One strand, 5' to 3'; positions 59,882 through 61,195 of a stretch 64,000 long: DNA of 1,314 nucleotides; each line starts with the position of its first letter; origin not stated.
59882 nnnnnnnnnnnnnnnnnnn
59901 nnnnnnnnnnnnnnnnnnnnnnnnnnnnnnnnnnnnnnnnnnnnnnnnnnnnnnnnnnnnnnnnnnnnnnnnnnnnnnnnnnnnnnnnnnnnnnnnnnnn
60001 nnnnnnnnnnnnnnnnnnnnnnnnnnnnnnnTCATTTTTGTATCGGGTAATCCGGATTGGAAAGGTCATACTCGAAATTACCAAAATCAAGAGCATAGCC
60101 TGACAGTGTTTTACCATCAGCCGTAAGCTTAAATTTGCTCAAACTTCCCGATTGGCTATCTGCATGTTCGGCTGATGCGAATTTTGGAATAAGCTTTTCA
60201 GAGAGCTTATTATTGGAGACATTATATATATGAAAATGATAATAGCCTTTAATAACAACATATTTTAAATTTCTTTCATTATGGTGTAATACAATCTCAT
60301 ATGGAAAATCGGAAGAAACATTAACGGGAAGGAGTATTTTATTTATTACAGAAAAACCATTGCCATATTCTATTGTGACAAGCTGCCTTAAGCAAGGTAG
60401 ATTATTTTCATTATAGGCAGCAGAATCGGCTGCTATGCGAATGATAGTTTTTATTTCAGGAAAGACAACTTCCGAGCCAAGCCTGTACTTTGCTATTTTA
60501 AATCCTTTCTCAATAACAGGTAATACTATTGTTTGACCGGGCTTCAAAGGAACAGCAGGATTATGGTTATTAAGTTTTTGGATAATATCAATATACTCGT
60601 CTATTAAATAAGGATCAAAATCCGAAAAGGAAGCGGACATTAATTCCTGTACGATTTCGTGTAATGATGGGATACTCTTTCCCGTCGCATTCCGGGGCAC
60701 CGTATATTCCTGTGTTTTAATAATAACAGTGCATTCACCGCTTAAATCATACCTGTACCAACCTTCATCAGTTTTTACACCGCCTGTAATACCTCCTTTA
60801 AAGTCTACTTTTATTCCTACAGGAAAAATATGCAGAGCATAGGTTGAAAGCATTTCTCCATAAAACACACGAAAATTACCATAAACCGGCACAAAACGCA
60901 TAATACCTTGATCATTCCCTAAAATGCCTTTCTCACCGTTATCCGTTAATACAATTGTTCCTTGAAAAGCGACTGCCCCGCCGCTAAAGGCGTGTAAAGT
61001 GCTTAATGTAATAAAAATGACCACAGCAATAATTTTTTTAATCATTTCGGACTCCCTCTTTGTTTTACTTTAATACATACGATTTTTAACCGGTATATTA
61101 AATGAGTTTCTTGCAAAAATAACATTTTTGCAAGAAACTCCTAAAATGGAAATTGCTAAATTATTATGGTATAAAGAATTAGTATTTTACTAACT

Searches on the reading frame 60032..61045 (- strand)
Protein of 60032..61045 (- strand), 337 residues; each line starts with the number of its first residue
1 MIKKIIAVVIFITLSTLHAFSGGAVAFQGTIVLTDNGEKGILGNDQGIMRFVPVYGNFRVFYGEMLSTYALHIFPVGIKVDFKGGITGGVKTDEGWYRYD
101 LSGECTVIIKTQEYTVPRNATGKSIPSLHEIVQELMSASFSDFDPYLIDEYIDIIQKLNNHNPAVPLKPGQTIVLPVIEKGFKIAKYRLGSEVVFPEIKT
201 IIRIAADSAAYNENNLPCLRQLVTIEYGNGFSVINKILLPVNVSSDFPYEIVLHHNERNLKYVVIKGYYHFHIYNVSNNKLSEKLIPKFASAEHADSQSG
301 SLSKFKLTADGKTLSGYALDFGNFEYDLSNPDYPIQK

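Call 22: find_encoding_contigs(protein=window:60032-61045:-, flank=4000, max_places=10)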
Protein window:60032-61045:- (337 aa): 4 contigs read that carry it; 3 places shown.
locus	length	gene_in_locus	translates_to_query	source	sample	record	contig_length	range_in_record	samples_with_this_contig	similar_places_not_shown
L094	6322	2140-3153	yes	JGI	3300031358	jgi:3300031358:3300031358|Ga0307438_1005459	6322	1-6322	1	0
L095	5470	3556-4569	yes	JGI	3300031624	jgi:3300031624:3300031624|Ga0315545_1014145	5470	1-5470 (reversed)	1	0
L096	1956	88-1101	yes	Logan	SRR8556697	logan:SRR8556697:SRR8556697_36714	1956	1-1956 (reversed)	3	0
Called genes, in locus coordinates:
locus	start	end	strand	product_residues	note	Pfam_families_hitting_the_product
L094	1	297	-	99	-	?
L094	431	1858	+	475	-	PF00392:GntR, PF00155:Aminotran_1_2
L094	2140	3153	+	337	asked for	-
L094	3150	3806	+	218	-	-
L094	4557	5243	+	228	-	PF01325:Fe_dep_repress, PF02742:Fe_dep_repr_C, PF04023:FeoA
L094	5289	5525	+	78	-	PF04023:FeoA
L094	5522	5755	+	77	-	PF04023:FeoA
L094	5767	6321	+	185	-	?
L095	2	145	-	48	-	?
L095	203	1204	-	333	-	PF00248:Aldo_ket_red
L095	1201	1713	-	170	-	PF01613:Flavin_Reduct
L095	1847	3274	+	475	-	PF00392:GntR, PF00155:Aminotran_1_2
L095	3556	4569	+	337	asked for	-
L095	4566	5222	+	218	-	-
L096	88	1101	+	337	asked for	-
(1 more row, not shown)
